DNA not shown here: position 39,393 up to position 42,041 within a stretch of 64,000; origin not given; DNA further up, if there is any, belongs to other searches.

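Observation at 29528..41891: Three YfhO-like GT-C paralogs, two with adjacent GT2 partners (CsbB/YfhO-type two-step glycosylation modules)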

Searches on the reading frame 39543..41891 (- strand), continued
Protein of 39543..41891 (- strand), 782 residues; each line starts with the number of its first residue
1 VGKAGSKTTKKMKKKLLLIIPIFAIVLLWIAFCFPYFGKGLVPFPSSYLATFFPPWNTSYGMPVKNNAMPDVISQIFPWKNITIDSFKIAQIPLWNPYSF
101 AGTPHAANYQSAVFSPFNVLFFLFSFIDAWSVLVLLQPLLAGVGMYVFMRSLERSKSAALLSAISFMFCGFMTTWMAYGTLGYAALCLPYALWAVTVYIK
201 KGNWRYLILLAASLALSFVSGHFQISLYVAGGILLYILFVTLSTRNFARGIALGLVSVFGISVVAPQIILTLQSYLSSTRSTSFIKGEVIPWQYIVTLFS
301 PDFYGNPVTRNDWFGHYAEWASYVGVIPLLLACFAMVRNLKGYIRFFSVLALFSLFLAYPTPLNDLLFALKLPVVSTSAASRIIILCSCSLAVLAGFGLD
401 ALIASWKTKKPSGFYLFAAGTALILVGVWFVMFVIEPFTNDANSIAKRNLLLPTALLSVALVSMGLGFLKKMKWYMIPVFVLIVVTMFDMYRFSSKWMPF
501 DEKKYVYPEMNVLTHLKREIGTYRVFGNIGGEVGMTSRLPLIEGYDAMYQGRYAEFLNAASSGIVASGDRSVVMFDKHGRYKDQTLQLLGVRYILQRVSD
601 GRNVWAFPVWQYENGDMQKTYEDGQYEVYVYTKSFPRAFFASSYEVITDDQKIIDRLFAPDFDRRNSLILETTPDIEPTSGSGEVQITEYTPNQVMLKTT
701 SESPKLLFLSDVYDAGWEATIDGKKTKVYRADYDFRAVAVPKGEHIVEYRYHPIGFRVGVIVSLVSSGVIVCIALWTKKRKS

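Call 29: find_related_loci(query=window:39543-41858:-, collection=genome_contigs, flank=10000)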
Query window:39543-41858:- (771 aa) in genome_contigs; peptide patterns used: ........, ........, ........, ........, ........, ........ (x = any residue, [..] = any of these).
176 stretches matched a pattern; 162 encode a relative of the query (tblastn E <= 1e-3); the best 80 are kept; 80 distinct loci.
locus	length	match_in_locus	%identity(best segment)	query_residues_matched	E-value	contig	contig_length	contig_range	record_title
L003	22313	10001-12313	75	1-771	0e+0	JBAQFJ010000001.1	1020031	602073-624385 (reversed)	MAG: Microgenomates group bacterium isolate MFD12003_ilm_asm_bin4 k127_26405, whole genome shotgun sequence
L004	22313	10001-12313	63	1-771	0e+0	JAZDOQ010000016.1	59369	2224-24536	MAG: Candidatus Gottesmanbacteria bacterium isolate MEGAHIT-group-0.784 k141_2556453, whole genome shotgun sequence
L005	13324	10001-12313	62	1-771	0e+0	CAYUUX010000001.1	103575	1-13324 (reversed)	MAG TPA_asm: uncultured Gammaproteobacteria bacterium isolate binchicken_co22_244 genome assembly, contig: NODE_190_leng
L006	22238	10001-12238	58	10-755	0e+0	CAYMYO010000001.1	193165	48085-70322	MAG TPA_asm: uncultured Gammaproteobacteria bacterium isolate SRP302447_co1_58 genome assembly, contig: NODE_264_length_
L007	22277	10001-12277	58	1-759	0e+0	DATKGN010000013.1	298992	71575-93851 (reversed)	MAG TPA_asm: Patescibacteria group bacterium isolate SMAG_U14552 k141_122833, whole genome shotgun sequence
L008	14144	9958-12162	58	10-744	0e+0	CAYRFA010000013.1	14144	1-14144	MAG TPA_asm: uncultured Gammaproteobacteria bacterium isolate SRP050083_co2_70 genome assembly, contig: NODE_3193_length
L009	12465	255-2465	56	10-757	0e+0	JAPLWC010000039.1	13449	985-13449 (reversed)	MAG: Candidatus Gottesmanbacteria bacterium isolate LacPavin_0920_SED3_MAG_47_8 LacPavin_0920_SED3_scaffold_132373, whol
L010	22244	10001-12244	55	11-759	0e+0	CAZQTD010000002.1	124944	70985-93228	MAG TPA_asm: uncultured Gammaproteobacteria bacterium isolate binchicken_co58_20 genome assembly, contig: NODE_114_lengt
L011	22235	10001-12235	54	1-763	0e+0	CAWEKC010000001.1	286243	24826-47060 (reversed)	MAG: Candidatus Gottesmanbacteria bacterium isolate MFD05942.bin.1.195 genome assembly, contig: contig_12616, whole geno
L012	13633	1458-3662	56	1-762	0e+0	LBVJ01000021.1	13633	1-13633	MAG: Candidatus Woesebacteria bacterium GW2011_GWA1_38_8 UT06_C0021, whole genome shotgun sequence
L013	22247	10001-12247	55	1-749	0e+0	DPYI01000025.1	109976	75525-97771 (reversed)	MAG TPA_asm: Patescibacteria group bacterium isolate UBA10108 contig_1397, whole genome shotgun sequence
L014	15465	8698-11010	53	1-767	0e+0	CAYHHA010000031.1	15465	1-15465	MAG TPA_asm: uncultured Gammaproteobacteria bacterium isolate ERP119702_co3_129 genome assembly, contig: NODE_2639_lengt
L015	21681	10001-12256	54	10-770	0e+0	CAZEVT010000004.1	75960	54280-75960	MAG TPA_asm: uncultured Gammaproteobacteria bacterium isolate SRP119689_co1_156 genome assembly, contig: NODE_347_length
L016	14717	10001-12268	52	10-769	0e+0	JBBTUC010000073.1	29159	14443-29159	MAG: Patescibacteria group bacterium isolate H43-bin113_1 H43_bin113_1_000000000073, whole genome shotgun sequence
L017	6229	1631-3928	51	1-768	0e+0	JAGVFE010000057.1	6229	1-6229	MAG: Candidatus Woesebacteria bacterium isolate DeMMO2_52 c_000000042360, whole genome shotgun sequence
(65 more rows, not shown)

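Call 48: predict_structure(alignment_id=A1)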
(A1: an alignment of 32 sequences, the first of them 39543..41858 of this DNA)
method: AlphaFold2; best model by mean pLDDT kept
length: 771 residues; sequences in the alignment: 32
mean_pLDDT: 87.3   pTM: 0.88
mean pLDDT of the five models: 87.3, 86.2, 85.1, 84.8, 84.7
residues with pLDDT >= 90: 466; 70-90: 230; 50-70: 49; < 50: 26
segments of 3 or more residues with pLDDT < 50: 53-57, 270-274, 296-307, 364-366
pLDDT, mean of each block of 10 residues (from residue 1): 66 93 94 87 81 54 86 92 82 84 93 95 93 97 95 91 73 91 97 96 92 88 97 96 97 93 72 59 79 52 45 88 91 96 87 71 56 90 96 89 91 93 87 85 93 85 82 92 82 91 92 85 87 72 89 80 85 94 91 87 86 93 94 96 96 96 94 93 94 96 93 96 96 97 94 97 92 78
secondary structure, 60 per line:
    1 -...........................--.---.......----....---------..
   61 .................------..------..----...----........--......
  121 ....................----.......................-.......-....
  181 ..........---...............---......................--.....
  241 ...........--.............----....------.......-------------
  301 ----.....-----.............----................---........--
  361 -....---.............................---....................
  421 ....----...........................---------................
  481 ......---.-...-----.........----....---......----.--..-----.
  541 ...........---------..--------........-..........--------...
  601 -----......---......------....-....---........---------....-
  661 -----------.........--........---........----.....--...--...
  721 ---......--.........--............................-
elements in order (helices of 4 or more, strands of 3 or more residues): H2-28 H35-41 H46-49 H59-77 H105-112 H115-140 H145-167 H169-175 H177-190 H194-208 H212-233 H236-251 H254-266 H271-274 H281-287 H305-309 H315-327 H332-347 H351-358 H362-365 H369-397 H401-424 H429-455 H465-486 H500-508 E513-516 H520-525 H540-551 H571-578 E580-586 E606-611 E615-620 E627-630 E632-635 H639-646 E656-659 E672-680 E683-690 E694-701 E706-710 E713-715 E718-720 E724-729 E732-740 H743-770

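Call 51: fold_search(model_id=the predicted structure, library=pdb)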
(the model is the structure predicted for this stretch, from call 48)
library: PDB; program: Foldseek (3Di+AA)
matches with E <= 10: 354; with E <= 0.001: 19
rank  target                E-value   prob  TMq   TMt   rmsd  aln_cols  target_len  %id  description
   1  6wby                  3.7e-07  1.00  0.42  0.27  20.0       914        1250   10  Single-Particle Cryo-EM Structure of Arabinofuranosyltransferase AftD from Mycobacteria, Mutant R1389S Class 2 (released 2020-05-13)
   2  6w98_A                9.2e-07  1.00  0.39  0.24  20.7       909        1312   10  Single-Particle Cryo-EM Structure of Arabinofuranosyltransferase AftD from Mycobacteria (released 2020-05-13)
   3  5f15                  5.5e-06  1.00  0.33  0.42  13.4       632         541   14  Crystal Structure of ArnT from Cupriavidus metallidurans bound to Undecaprenyl phosphate (released 2016-02-17)
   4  6wbx                  8.3e-06  1.00  0.41  0.27  21.5       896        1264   10  Single-Particle Cryo-EM Structure of Arabinofuranosyltransferase AftD from Mycobacteria, Mutant R1389S Class 1 (released 2020-05-13)
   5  6s7o_A                1.5e-05  1.00  0.40  0.46  18.0       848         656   11  Cryo-EM structure of human oligosaccharyltransferase complex OST-A (released 2019-12-18)
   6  5ezm                  2.2e-05  1.00  0.35  0.47  10.3       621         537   14  Crystal Structure of ArnT from Cupriavidus metallidurans in the apo state (released 2016-02-17)
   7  7oci_F                2.3e-05  1.00  0.39  0.45  13.5       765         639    9  Cryo-EM structure of yeast Ost6p containing oligosaccharyltransferase complex (released 2022-02-16)
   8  8age_A                2.6e-05  1.00  0.40  0.47  12.0       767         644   10  Structure of yeast oligosaccharylransferase complex with acceptor peptide bound (released 2022-12-07)
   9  8agb_A                6.0e-05  1.00  0.39  0.46  13.3       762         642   10  Structure of yeast oligosaccharylransferase complex with lipid-linked oligosaccharide bound (released 2022-12-07)
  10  8agc_A                6.3e-05  1.00  0.38  0.41  14.7       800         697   10  Structure of yeast oligosaccharylransferase complex with lipid-linked oligosaccharide and non-acceptor peptide bound (released 2022-12-07)
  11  6s7t_A                8.8e-05  1.00  0.38  0.41  16.5       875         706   10  Cryo-EM structure of human oligosaccharyltransferase complex OST-B (released 2019-12-18)
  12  8pn9_A                9.2e-05  1.00  0.38  0.44  13.8       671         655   11  Structure of human oligosaccharyltransferase OST-A complex bound to NGI-1 (released 2024-05-08)
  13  3waj                  9.9e-05  1.00  0.31  0.30  21.8       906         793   11  Crystal structure of the Archaeoglobus fulgidus oligosaccharyltransferase (O29867_ARCFU) complex with Zn and sulfate (released 2013-10-30)
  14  7e9s_A                1.0e-04  1.00  0.36  0.32  18.3       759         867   11  Archaeal oligosaccharyltransferase AglB from Archaeoglobus fulgidus in complex with an inhibitory peptide and a dolich (released 2021-09-08)
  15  6gxc_A                1.4e-04  1.00  0.34  0.36  24.6       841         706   12  Bacterial oligosaccharyltransferase PglB in complex with an inhibitory peptide and a reactive lipid-linked oligosaccha (released 2018-11-14)
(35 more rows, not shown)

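Call 56: search_protein_families(library=ncbifam, proteins=[window:39543-41858:-], max_evalue=0.00001)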
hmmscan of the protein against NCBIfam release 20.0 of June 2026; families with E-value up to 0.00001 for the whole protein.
window:39543-41858:- (771 aa): 2 families
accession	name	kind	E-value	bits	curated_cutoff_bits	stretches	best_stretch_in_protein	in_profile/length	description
NF047590.1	GlcsyltransPgfM2Strep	equivalog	5e-08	31.6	1500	1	692-768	806-882/884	glycosyltransferase PgfM2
NF047589.1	GlcsyltransPgfM1Strep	equivalog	8.9e-08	30.6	1400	1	675-763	862-951/955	glycosyltransferase PgfM1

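Call 57: list_cluster_members(proteins=[window:39543-41858:-, window:29528-31930:+, window:36248-38506:-, window:41855-42613:-, window:35335-36243:-, window:45862-46635:-])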
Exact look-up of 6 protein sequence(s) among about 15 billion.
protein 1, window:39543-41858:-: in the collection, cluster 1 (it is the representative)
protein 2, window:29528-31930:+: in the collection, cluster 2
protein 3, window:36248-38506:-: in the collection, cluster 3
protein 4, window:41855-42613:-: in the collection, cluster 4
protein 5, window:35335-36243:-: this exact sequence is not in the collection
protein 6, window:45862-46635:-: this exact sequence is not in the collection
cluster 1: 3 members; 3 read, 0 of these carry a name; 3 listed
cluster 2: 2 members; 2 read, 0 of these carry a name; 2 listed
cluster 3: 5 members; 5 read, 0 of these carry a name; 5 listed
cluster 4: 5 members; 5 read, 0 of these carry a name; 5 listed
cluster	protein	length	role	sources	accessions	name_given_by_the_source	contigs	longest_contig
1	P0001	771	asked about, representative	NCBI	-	-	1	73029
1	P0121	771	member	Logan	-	-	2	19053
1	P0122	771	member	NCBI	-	-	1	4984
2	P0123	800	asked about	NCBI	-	-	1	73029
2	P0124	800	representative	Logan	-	-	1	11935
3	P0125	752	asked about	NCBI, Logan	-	-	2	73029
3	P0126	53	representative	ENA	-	-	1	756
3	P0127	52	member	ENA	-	-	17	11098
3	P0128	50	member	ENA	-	-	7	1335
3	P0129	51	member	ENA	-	-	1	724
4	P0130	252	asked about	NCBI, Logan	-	-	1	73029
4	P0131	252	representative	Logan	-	-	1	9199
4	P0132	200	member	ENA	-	-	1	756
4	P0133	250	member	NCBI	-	-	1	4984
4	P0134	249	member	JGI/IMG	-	-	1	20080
